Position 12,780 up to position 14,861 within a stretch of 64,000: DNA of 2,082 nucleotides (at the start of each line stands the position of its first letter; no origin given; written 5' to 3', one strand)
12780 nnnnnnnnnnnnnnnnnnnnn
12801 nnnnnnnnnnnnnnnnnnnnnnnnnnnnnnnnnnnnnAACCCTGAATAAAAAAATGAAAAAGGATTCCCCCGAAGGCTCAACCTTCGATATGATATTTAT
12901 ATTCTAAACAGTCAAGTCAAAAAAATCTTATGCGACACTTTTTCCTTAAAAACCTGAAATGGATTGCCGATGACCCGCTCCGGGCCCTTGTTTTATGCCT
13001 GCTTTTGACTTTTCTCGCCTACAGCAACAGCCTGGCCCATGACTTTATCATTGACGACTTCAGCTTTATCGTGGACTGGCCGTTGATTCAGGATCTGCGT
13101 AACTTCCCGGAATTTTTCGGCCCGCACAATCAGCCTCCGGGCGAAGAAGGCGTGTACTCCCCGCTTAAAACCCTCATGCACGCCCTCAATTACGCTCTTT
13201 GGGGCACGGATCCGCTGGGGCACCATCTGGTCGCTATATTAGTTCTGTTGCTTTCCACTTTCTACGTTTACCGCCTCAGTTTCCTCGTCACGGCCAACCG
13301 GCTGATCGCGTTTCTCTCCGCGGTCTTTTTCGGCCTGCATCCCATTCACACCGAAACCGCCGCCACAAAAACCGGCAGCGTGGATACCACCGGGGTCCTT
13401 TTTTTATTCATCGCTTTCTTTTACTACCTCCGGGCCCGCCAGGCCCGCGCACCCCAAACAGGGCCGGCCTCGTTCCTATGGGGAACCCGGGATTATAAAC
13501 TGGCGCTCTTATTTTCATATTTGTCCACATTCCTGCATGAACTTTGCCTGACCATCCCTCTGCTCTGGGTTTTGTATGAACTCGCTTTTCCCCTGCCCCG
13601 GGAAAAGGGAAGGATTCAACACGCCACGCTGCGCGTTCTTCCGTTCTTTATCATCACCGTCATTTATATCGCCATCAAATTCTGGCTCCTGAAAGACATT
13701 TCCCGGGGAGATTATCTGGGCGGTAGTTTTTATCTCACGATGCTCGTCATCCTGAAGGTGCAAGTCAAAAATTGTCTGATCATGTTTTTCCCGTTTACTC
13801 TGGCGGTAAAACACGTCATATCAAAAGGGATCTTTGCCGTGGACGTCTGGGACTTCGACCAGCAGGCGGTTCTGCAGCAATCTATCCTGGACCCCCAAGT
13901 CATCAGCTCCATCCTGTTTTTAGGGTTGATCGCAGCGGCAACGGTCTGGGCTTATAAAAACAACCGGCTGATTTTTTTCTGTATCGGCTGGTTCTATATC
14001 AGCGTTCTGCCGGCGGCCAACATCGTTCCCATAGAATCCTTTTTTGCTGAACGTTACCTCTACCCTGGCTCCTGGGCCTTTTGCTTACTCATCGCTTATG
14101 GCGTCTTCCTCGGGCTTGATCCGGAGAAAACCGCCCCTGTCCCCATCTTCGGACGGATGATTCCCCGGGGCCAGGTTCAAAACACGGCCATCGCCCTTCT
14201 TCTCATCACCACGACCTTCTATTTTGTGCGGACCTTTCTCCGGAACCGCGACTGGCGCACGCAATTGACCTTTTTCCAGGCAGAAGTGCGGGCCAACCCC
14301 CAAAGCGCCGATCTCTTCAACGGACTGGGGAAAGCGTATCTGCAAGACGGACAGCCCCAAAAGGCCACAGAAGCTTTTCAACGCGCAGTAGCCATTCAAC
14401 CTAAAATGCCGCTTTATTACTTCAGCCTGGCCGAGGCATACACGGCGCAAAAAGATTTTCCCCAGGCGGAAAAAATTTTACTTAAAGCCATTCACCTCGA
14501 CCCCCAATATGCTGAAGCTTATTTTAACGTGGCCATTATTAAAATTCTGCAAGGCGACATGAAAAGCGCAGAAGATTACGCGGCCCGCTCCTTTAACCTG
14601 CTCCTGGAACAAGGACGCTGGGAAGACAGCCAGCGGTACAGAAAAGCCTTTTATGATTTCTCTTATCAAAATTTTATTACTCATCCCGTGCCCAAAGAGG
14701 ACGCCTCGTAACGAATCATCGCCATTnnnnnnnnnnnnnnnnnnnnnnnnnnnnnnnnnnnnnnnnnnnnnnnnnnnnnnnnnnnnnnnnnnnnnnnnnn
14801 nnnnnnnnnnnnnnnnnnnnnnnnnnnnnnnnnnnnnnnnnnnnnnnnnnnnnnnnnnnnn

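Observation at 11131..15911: Divergent partner operon of B12-rSAM, TPR membrane glycosyltransferase-like protein and a DUF1667-like-module-fused kinase. Possible coupled modification pathway.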

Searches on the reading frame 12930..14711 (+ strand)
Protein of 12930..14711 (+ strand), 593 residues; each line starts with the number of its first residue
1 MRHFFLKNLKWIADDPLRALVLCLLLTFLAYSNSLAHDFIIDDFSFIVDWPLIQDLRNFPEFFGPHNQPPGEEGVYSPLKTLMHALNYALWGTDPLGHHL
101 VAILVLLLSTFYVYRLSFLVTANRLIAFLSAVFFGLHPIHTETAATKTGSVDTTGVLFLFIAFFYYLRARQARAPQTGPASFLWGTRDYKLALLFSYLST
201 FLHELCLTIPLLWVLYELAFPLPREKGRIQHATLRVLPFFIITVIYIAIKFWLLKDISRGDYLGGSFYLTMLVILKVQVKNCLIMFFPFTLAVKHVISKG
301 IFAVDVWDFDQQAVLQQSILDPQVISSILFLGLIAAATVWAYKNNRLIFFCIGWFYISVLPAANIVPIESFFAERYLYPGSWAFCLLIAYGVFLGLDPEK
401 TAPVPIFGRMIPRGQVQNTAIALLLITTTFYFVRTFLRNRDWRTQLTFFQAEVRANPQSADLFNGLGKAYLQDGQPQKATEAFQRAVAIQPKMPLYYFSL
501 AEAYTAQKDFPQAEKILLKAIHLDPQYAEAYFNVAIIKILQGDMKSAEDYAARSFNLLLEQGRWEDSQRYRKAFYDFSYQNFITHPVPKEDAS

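Call 3: search_protein_families(library=pfam, proteins=[window:12930-14711:+], max_evalue=0.01)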
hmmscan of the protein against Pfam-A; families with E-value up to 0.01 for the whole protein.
window:12930-14711:+ (593 aa): 16 families
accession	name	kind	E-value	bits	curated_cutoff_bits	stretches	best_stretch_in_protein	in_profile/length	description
PF00515.34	TPR_1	-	6.7e-14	51.5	27.8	2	460-492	1-33/34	Tetratricopeptide repeat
PF07719.23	TPR_2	-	1.6e-13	50.1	27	2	460-492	1-33/34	Tetratricopeptide repeat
PF14559.12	TPR_19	-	8.8e-13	48.8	25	3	471-529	2-60/68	Tetratricopeptide repeat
PF13431.12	TPR_17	-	9.2e-13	47.8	24.4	1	517-546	2-31/34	Tetratricopeptide repeat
PF13432.12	TPR_16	-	2e-12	47.7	32.7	2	434-494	5-65/65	Tetratricopeptide repeat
PF13424.12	TPR_12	-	5e-12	46.3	30.1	2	499-558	8-75/77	Tetratricopeptide repeat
PF13414.12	TPR_11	-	4e-10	39.7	26.8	2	467-507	1-41/42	TPR repeat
PF13181.12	TPR_8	-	8.5e-10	38.4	25.7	1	461-492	2-33/34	Tetratricopeptide repeat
PF13428.12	TPR_14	-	1.4e-09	38.1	23.5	2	464-502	5-43/44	Tetratricopeptide repeat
PF23914.1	TPR_CcmH_CycH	-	1.9e-08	34.7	42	1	454-550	44-143/158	Cytochrome c-type biogenesis protein H TPR domain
PF13371.12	TPR_9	-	8e-08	32.6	35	1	436-492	5-61/73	Tetratricopeptide repeat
PF13176.12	TPR_7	-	5.7e-06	26.4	27.9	0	498-525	3-32/36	Tetratricopeptide repeat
PF13374.12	TPR_10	-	2.1e-05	24.8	27.5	0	460-489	2-31/42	Tetratricopeptide repeat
PF12895.13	ANAPC3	-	0.0014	19.3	27.2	1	458-519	21-81/82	Anaphase-promoting complex, cyclosome, subunit 3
PF25060.1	ARM_TT21_2nd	-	0.0022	17.9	27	1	466-551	168-245/270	Tetratricopeptide repeat protein 21 second ARM domain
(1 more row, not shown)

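Call 5: search_protein_families(library=ncbifam, proteins=[window:12930-14711:+], max_evalue=0.01)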
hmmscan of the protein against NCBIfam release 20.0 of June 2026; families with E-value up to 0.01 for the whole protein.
window:12930-14711:+ (593 aa): 22 families
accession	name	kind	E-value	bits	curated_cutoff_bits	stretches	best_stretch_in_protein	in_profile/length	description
TIGR02917.1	PEP_TPR_lipo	equivalog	1.5e-12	46.3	312.2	1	444-555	551-662/899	XrtA/PEP-CTERM system TPR-repeat protein PrsT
NF033920.0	C39_PA2778_fam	equivalog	1.9e-10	40.6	150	1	431-556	129-252/255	PA2778 family cysteine peptidase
TIGR02552.1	LcrH_SycD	equivalog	1.4e-09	37.8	104.8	1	443-526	35-118/136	SycD/LcrH family type III secretion system chaperone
TIGR02521.1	type_IV_pilW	equivalog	3.2e-09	36.7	154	2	498-557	35-94/234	type IV pilus biogenesis/stability protein PilW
NF040959.1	MamA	equivalog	4.2e-09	36.2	200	1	446-533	57-144/204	magnetosome protein MamA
TIGR00540.1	TPR_hemY_coli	hypoth_equivalog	5.6e-07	28.7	142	1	438-516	304-381/385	heme biosynthesis-associated TPR protein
NF047371.1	FlcA_CTERM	equivalog_domain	4.1e-06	25.5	300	1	465-548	127-210/646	periplasmic flagellar collar protein FlcA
NF008391.2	PRK11189.1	equivalog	4.3e-06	26.4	250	1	482-548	87-153/297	lipoprotein NlpI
TIGR04510.1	mod_pep_cyc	subfamily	5.3e-06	25.2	400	1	496-553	400-457/814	putative peptide modification system cyclase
NF007692.0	PRK10370.1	equivalog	1.4e-05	24.8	306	1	434-544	55-168/206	heme lyase NrfEFG subunit NrfG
NF047558.1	TPR_END_plus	domain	3e-05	23.9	32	0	497-529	2-34/56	TPR end-of-group domain-containing protein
TIGR00990.1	3a0801s09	subfamily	0.00012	20.9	757.25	1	471-549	376-563/615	mitochondrial import receptor subunit TOM70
NF052415.1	T3SS_chap_SctY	equivalog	0.00027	21.4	70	1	437-517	17-100/106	type III secretion apparatus assembly chaperone SctY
NF008520.0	PRK11447.1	equivalog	0.00028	18.8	858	2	449-492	292-335/1157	cellulose synthase complex outer membrane protein BcsC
NF033758.1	gliding_GltE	equivalog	0.0006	18.9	225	1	458-545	220-307/411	adventurous gliding motility TPR repeat lipoprotein GltE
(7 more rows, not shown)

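Call 29: find_homologous_proteins(query=window:12930-14708:+)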
Query window:12930-14708:+ (593 aa): 199 proteins with E <= 0.001 among 8000 candidates; the best 120 are listed.
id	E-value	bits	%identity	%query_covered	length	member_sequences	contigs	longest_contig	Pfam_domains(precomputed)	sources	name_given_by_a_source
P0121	0.0e+0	1290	96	100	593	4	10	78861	PF13431.13,PF23914.2,PF25060.1,PF13414.13,PF13176.13,PF13428.13,PF13374.13,PF14559.13,PF13371.13,PF00515.35,PF13424.13,PF13432.13,PF13181.13,PF07719.24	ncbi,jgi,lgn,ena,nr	ncbi:MAG TPA: tetratricopeptide repeat protein [Candidatus Omnitrophota bacterium]|nr:tetratricopept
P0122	0.0e+0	1101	83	98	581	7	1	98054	PF14559.13,PF13431.13,PF23914.2,PF13414.13,PF13371.13,PF00515.35,PF13424.13,PF13432.13,PF13428.13,PF13181.13,PF07719.24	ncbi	-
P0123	0.0e+0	1070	80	100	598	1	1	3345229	PF13431.13,PF23914.2,PF13414.13,PF13176.13,PF13428.13,PF13374.13,PF14559.13,PF13371.13,PF00515.35,PF13424.13,PF13432.13,PF13181.13,PF07719.24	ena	-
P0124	3.1e-257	873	65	100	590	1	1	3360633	PF14559.13,PF13431.13,PF23914.2,PF13414.13,PF00515.35,PF13424.13,PF13432.13,PF13428.13,PF13181.13,PF07719.24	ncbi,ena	-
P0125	6.8e-246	836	79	79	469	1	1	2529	PF13431.13,PF23914.2,PF13414.13,PF13176.13,PF13428.13,PF14559.13,PF13371.13,PF00515.35,PF12895.14,PF13424.13,PF13432.13,PF13181.13,PF07719.24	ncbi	ncbi:MAG: tetratricopeptide repeat protein, partial [Candidatus Omnitrophota bacterium]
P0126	4.0e-141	490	42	99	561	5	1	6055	PF13431.13,PF23914.2,PF13414.13,PF13176.13,PF13428.13,PF14559.13,PF13371.13,PF00515.35,PF13432.13,PF13181.13,PF14561.13,PF07719.24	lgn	-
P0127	7.8e-140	485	46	94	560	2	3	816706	PF13431.13,PF13414.13,PF13176.13,PF13428.13,PF14559.13,PF13371.13,PF00515.35,PF13424.13,PF21033.5,PF13432.13,PF13181.13,PF07719.24,PF13174.13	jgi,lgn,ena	-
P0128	1.3e-139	485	42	96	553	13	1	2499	PF13431.13,PF13414.13,PF13428.13,PF13374.13,PF14559.13,PF13371.13,PF00515.35,PF12895.14,PF13424.13,PF21033.5,PF13432.13,PF13181.13,PF07719.24,PF13174.13,PF13231.13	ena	-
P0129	1.0e-138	482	43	96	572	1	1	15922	PF14559.13,PF13431.13,PF13414.13,PF00515.35,PF13424.13,PF13432.13,PF13428.13,PF13181.13,PF07719.24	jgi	-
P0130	1.9e-138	481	42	92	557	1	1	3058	PF13431.13,PF13414.13,PF13176.13,PF13428.13,PF14559.13,PF13371.13,PF00515.35,PF12895.14,PF13424.13,PF21033.5,PF13432.13,PF13181.13,PF07719.24,PF13174.13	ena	-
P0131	2.6e-138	480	43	96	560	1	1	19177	PF13431.13,PF23914.2,PF13414.13,PF13176.13,PF13428.13,PF13374.13,PF14559.13,PF13371.13,PF00515.35,PF13424.13,PF21033.5,PF13432.13,PF13181.13,PF07719.24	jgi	-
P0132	4.9e-138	479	44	86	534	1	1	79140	PF14559.13,PF13431.13,PF13414.13,PF13432.13,PF13428.13,PF07719.24,PF13174.13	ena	-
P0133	4.6e-137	476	44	96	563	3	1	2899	PF13431.13,PF13414.13,PF13176.13,PF13428.13,PF14559.13,PF13371.13,PF00515.35,PF13424.13,PF21033.5,PF13432.13,PF13181.13,PF07719.24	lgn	-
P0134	1.7e-135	471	43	92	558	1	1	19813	PF13431.13,PF13414.13,PF13428.13,PF13374.13,PF14559.13,PF13371.13,PF00515.35,PF12895.14,PF13424.13,PF21033.5,PF13432.13,PF13181.13,PF07719.24,PF13174.13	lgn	-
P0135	3.6e-135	470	42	97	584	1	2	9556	PF14559.13,PF13431.13,PF13414.13,PF00515.35,PF13424.13,PF13176.13,PF13432.13,PF13428.13,PF13181.13,PF07719.24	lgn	-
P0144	2.4e-131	457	42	95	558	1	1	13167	PF14559.13,PF13431.13,PF13414.13,PF13371.13,PF00515.35,PF13424.13,PF13432.13,PF13428.13,PF13181.13,PF07719.24,PF13231.13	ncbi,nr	ncbi:MAG: tetratricopeptide repeat protein [Candidatus Omnitrophica bacterium]|nr:tetratricopeptide 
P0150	2.2e-128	448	41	96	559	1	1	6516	PF14559.13,PF13431.13,PF13414.13,PF13371.13,PF00515.35,PF13424.13,PF13432.13,PF13428.13,PF13181.13,PF07719.24,PF13231.13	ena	-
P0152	1.1e-127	445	40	94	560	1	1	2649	PF13431.13,PF13414.13,PF13176.13,PF13428.13,PF14559.13,PF13371.13,PF00515.35,PF12895.14,PF13424.13,PF21033.5,PF13432.13,PF13181.13,PF07719.24,PF13231.13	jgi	-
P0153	1.6e-127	445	40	96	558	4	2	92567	PF13431.13,PF13414.13,PF13428.13,PF14559.13,PF13371.13,PF00515.35,PF13424.13,PF21033.5,PF13432.13,PF13181.13,PF07719.24,PF13231.13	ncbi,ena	-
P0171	1.1e-119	419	46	84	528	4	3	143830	PF14559.13,PF13414.13,PF00515.35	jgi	-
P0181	1.8e-115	405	38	94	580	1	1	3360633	PF14559.13,PF13431.13,PF13414.13,PF00515.35,PF13424.13,PF13432.13,PF13428.13,PF13181.13,PF07719.24,PF13174.13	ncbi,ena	-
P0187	1.1e-111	392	40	91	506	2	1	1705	PF13431.13,PF13414.13,PF13176.13,PF13428.13,PF14559.13,PF13371.13,PF00515.35,PF13424.13,PF13432.13,PF13181.13,PF07719.24,PF13231.13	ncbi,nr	ncbi:MAG: tetratricopeptide repeat protein, partial [Candidatus Omnitrophica bacterium]|nr:tetratric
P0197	6.6e-109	383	39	97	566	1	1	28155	PF13431.13,PF13414.13,PF13176.13,PF13428.13,PF13374.13,PF14559.13,PF13371.13,PF00515.35,PF13424.13,PF13432.13,PF13181.13,PF07719.24,PF13231.13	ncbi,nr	ncbi:MAG: tetratricopeptide repeat protein [Candidatus Omnitrophica bacterium]|nr:tetratricopeptide 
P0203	5.6e-99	350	38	92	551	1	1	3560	PF14559.13,PF13431.13,PF13414.13,PF00515.35,PF13424.13,PF13432.13,PF13428.13,PF13181.13,PF07719.24,PF13231.13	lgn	-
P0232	6.1e-26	109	26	89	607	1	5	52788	PF13431.13,PF23914.2,PF13414.13,PF13176.13,PF13428.13,PF25064.2,PF13374.13,PF07721.21,PF14559.13,PF00515.35,PF13424.13,PF21033.5,PF13432.13,PF13181.13,PF07719.24,PF13174.13,PF13231.13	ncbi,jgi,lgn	jgi:tetratricopeptide (TPR) repeat protein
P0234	3.8e-24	103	25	87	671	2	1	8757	PF13431.13,PF13414.13,PF02366.25,PF13176.13,PF13428.13,PF13374.13,PF14559.13,PF13371.13,PF00515.35,PF12895.14,PF13424.13,PF21033.5,PF13432.13,PF13181.13,PF07719.24,PF13174.13,PF13231.13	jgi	-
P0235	3.9e-23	100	25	87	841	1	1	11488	PF25063.1,PF13431.13,PF23914.2,PF13414.13,PF08409.17,PF13176.13,PF13428.13,PF13374.13,PF14559.13,PF24575.2,PF00515.35,PF12895.14,PF13424.13,PF21033.5,PF13432.13,PF13181.13,PF07719.24,PF13174.13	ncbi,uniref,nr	ncbi:transmembrane and TPR repeat-containing protein CG4050-like protein [Dinothrombium tinctorium]|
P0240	6.8e-21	93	23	89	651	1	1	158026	PF13431.13,PF13414.13,PF13428.13,PF13374.13,PF14559.13,PF13371.13,PF00515.35,PF13424.13,PF13432.13,PF13181.13,PF07719.24,PF13174.13,PF13231.13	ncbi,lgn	-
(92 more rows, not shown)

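Call 32: search_solved_structures(query=A2, max_evalue=0.01)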
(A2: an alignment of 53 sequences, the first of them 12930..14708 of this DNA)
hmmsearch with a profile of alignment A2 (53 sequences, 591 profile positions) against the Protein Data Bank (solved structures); distinct sequences matched with E-value up to 0.01: 430 (the best 60 are shown).
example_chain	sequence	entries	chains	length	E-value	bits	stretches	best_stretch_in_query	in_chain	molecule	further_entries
9qhb_A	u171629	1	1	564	9.7e-242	806.9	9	438-543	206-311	Engineered tetratricopeptide repeat protein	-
7ntf_A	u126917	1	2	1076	2.4e-86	293.8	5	430-546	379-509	Isoform 1 of UDP-N-acetylglucosamine--peptide N-acetylglucosaminyltransferase 110 kDa subu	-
8bu0_A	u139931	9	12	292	2.2e-82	280.7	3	437-544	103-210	Consensus tetratricopeptide repeat protein | Crystal structure of an 8-repeat consensus TPR superhelix with Zinc. | Monomer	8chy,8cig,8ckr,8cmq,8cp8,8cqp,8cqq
1w3b_A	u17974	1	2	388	3.5e-82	280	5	431-544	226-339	UDP-N-ACETYLGLUCOSAMINE--PEPTIDE N-ACETYLGLUCOSAMINYLTRANSFERASE 110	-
9qhc_A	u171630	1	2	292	1.3e-79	271.5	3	437-544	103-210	Engineered tetratricopeptide repeat protein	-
6eou_A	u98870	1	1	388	2.8e-79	270.5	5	428-544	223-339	UDP-N-acetylglucosamine--peptide N-acetylglucosaminyltransferase 110 kDa subunit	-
7yea_A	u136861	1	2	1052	5.4e-77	262.9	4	429-546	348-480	UDP-N-acetylglucosamine--peptide N-acetylglucosaminyltransferase 110 kDa subunit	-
7yeh_B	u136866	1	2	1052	4.8e-76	259.8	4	430-546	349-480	UDP-N-acetylglucosamine--peptide N-acetylglucosaminyltransferase 110 kDa subunit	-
7y4i_A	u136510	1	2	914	9e-61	209.3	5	427-551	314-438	Probable UDP-N-acetylglucosamine--peptide N-acetylglucosaminyltransferase SPINDLY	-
8dtf_A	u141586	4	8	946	2.8e-59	204.4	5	427-551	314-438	Probable UDP-N-acetylglucosamine--peptide N-acetylglucosaminyltransferase SPINDLY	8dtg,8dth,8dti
8ch0_A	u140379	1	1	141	1.6e-54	188.7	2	448-542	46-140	Consensus tetratricopeptide repeat protein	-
9g8o_B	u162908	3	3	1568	1.6e-50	175.5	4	441-546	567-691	Superkiller complex protein 3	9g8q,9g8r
7obi_A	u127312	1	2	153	2e-50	175.2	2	441-536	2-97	CTPR-rv4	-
7qdr_B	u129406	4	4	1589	2.5e-50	174.8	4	441-546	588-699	Tetratricopeptide repeat protein 37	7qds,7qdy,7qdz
2fo7_A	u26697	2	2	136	1.5e-46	162.3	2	447-542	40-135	SYNTHETIC CONSENSUS TPR PROTEIN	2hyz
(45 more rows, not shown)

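Call 39: predict_structure(alignment_id=A2)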
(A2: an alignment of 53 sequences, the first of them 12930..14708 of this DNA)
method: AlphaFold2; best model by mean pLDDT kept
length: 593 residues; sequences in the alignment: 53
mean_pLDDT: 94.5   pTM: 0.92
mean pLDDT of the five models: 94.5, 93.7, 93.7, 93.4, 93.4
residues with pLDDT >= 90: 540; 70-90: 36; 50-70: 7; < 50: 10
segments of 3 or more residues with pLDDT < 50: 584-593
pLDDT, mean of each block of 10 residues (from residue 1): 95 98 98 96 94 97 94 93 98 97 98 98 98 98 93 98 97 76 90 98 96 97 84 95 97 93 95 97 96 95 93 95 98 98 98 98 92 96 98 92 92 95 98 97 97 96 98 98 98 97 98 98 98 97 96 98 97 90 48 38
secondary structure, 60 per line:
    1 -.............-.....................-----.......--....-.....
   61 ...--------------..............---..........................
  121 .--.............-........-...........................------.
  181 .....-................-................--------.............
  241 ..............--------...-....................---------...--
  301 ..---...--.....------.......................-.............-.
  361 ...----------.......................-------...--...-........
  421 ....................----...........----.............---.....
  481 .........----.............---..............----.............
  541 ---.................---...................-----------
elements in order: H2-14 H16-36 H42-48 H51-54 H56-63 H78-91 H95-121 H124-136 H138-145 H147-173 H180-185 H187-202 H204-219 H228-254 H267-286 E296-298 H311-315 H322-344 H346-358 H360-363 H374-396 E404-406 E409-411 H413-440 H445-455 H460-472 H476-489 H494-506 H510-523 H528-540 H544-560 H564-582

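Call 42: fold_search(model_id=the predicted structure, library=pdb)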
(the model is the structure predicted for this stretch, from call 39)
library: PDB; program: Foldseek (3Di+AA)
matches with E <= 10: 1281; with E <= 0.001: 82
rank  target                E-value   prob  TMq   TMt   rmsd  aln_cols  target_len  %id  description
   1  1w3b_A                1.8e-06  1.00  0.21  0.30  21.7       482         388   13  The superhelical TPR domain of O-linked GlcNAc transferase reveals structural similarities to importin alpha. (released 2004-09-09)
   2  9gzg_A                1.4e-05  1.00  0.19  0.71   9.9       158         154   23  Crystal structure of CTPR4E4 mutant (released 2025-10-15)
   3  6eou                  1.6e-05  1.00  0.20  0.33  20.9       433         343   14  O-GlcNAc transferase TPR domain with the intellectual disability associated mutation L254F (released 2018-05-09)
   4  9qhb                  1.8e-05  1.00  0.22  0.43  12.3       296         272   17  Crystal structure of 16-repeat CTPR protein with eliminated coordination sites (released 2025-10-22)
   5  8chy                  2.4e-05  1.00  0.19  0.39  14.3       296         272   20  Crystal structure of an 8-repeat consensus TPR superhelix with Zinc. (released 2024-02-21)
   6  2fo7                  3.4e-05  1.00  0.19  0.79   6.2       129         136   28  Crystal structure of an 8 repeat consensus TPR superhelix (trigonal crystal form) (released 2006-03-07)
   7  9qhc_A                3.7e-05  1.00  0.23  0.43  12.4       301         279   18  Crystal structure of 8-repeat CTPR protein with eliminated coordination sites (released 2025-10-22)
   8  8dtf_A                4.0e-05  1.00  0.23  0.17  26.7       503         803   14  Cryo-EM structure of the full length Arabidopsis SPY with complete TPRs (released 2023-03-08)
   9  7obi_B                4.9e-05  1.00  0.19  0.79   8.7       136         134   26  Consensus tetratricopeptide repeat protein type RV4 (released 2022-02-23)
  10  9qhc_B                5.7e-05  1.00  0.21  0.42  12.8       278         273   19  Crystal structure of 8-repeat CTPR protein with eliminated coordination sites (released 2025-10-22)
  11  3vty_C                6.7e-05  1.00  0.19  0.60   9.3       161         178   18  Crystal structure of MamA (released 2012-10-31)
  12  3vty_D                1.0e-04  1.00  0.19  0.60   9.7       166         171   17  Crystal structure of MamA (released 2012-10-31)
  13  7dhg_C                1.0e-04  1.00  0.20  0.25  23.9       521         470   11  Crystal structure of SARS-CoV-2 Orf9b complex with human TOM70 (released 2021-05-12)
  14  9gaw_P                1.2e-04  1.00  0.19  0.23  23.9       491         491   12  High-resolution structure of the Anaphase-promoting complex/cyclosome (APC/C) bound to co-activator Cdh1 (released 2024-08-14)
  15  9pkq_B                1.2e-04  1.00  0.19  0.23  23.7       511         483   12  Structure of the cytoplasmic domain of unliganded human Tom70, open and closed conformations (released 2026-03-18)
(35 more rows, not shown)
